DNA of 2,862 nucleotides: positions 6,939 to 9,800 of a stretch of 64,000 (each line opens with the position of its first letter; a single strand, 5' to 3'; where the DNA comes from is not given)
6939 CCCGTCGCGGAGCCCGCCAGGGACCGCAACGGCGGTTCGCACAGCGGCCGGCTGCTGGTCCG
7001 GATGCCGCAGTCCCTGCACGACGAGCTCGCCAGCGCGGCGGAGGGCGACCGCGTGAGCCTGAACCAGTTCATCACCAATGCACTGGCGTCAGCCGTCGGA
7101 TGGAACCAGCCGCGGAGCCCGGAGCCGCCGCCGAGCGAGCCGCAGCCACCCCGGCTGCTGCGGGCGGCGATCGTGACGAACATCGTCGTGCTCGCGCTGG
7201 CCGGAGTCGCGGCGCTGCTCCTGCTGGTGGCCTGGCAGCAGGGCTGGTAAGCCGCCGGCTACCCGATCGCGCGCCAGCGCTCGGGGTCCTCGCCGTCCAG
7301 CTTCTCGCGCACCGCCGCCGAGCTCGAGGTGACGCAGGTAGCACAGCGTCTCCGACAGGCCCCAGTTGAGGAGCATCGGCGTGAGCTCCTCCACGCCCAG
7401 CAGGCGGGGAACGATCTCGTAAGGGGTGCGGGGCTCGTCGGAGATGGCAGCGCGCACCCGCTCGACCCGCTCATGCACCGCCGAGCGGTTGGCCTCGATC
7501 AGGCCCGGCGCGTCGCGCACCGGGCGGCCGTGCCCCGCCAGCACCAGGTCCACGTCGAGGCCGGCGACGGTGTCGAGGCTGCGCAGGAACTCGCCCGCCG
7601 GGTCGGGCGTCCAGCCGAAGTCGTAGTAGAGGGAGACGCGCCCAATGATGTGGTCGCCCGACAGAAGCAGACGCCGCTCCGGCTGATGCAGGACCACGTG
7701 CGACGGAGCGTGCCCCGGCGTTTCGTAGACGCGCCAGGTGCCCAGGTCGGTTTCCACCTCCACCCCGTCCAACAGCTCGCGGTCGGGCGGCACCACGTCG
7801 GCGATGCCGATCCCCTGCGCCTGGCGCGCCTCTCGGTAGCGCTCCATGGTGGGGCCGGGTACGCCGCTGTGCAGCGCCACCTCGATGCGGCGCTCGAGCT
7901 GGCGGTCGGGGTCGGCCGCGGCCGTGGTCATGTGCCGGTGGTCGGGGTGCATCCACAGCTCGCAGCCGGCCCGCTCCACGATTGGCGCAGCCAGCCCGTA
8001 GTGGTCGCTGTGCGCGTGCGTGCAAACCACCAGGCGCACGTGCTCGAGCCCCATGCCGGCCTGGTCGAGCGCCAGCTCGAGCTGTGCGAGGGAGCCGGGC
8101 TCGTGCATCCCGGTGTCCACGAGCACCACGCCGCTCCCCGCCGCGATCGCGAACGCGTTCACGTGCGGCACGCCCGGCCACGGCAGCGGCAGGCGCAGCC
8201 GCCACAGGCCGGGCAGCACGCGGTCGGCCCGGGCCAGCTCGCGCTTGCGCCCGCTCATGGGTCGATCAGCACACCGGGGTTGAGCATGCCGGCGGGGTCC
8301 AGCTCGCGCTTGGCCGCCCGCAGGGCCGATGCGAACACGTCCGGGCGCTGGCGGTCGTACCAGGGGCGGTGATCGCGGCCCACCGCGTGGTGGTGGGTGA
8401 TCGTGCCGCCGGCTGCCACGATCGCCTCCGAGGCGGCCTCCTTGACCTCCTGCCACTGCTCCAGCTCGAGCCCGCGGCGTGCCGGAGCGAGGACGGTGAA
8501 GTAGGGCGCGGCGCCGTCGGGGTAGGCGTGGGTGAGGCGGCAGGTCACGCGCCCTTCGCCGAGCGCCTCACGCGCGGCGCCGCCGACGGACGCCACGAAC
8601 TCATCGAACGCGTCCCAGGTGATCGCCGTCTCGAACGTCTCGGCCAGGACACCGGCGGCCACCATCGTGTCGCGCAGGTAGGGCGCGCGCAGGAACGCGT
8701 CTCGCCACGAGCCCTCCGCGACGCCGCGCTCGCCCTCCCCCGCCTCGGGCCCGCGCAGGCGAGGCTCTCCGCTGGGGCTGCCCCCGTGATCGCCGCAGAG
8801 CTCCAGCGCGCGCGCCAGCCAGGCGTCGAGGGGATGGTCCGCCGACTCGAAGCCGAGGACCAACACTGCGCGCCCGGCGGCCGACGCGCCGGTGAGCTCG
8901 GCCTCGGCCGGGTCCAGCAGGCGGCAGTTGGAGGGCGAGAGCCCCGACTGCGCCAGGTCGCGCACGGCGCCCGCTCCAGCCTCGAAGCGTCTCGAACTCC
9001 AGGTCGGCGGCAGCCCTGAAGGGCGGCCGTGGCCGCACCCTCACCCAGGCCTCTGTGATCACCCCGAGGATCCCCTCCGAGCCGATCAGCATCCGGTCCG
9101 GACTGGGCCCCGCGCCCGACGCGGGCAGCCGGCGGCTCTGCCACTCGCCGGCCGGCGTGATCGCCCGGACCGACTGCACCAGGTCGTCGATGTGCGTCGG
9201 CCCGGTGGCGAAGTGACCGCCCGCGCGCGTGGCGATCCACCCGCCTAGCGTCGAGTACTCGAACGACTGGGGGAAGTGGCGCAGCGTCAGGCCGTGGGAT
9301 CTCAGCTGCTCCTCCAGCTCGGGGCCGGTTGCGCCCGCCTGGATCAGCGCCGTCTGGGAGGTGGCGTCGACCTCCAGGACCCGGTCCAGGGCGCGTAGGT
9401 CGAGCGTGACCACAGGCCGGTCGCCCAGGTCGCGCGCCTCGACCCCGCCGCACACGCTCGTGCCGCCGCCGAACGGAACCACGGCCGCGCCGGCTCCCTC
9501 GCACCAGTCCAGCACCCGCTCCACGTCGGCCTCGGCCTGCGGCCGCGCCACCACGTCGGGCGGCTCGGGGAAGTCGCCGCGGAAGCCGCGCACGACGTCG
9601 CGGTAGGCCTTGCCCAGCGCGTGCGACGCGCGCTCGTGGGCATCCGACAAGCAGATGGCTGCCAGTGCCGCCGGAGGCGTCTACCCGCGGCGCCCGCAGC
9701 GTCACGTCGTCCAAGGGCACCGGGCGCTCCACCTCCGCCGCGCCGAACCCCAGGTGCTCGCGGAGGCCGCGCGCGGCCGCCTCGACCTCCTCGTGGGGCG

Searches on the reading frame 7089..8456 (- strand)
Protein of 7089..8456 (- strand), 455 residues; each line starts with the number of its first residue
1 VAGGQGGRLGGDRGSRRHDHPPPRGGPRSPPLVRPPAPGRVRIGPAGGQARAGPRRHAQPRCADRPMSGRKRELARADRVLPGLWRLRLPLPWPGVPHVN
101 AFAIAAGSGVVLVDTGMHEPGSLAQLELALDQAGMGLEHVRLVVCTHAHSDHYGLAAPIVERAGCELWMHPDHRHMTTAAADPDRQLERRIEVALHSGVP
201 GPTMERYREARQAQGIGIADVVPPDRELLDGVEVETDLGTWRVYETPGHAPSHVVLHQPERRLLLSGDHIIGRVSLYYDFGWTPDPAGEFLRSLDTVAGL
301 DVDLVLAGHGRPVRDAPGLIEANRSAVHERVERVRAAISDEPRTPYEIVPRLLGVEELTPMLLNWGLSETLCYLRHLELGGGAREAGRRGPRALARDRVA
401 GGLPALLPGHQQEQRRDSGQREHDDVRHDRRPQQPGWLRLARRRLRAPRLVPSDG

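Call 49: search_protein_families(library=pfam, proteins=[window:7089-8456:-], max_evalue=0.001)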
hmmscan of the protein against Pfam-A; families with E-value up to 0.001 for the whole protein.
window:7089-8456:- (455 aa): 2 families
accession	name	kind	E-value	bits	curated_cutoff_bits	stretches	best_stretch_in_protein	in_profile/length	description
PF00753.33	Lactamase_B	-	1.5e-28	100.5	22.7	1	96-309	3-196/196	Metallo-beta-lactamase superfamily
PF12706.13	Lactamase_B_2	-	0.00097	19.2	27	0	111-180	3-73/200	Beta-lactamase superfamily domain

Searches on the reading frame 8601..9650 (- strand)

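Call 49: search_protein_families(library=pfam, proteins=[window:8601-9650:-], max_evalue=0.001)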
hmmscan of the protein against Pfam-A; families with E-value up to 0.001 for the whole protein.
window:8601-9650:- (349 aa): 1 family
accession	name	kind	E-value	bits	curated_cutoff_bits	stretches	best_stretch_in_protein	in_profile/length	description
PF01565.28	FAD_binding_4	-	4.8e-33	114.2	26.4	1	31-170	1-135/139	FAD binding domain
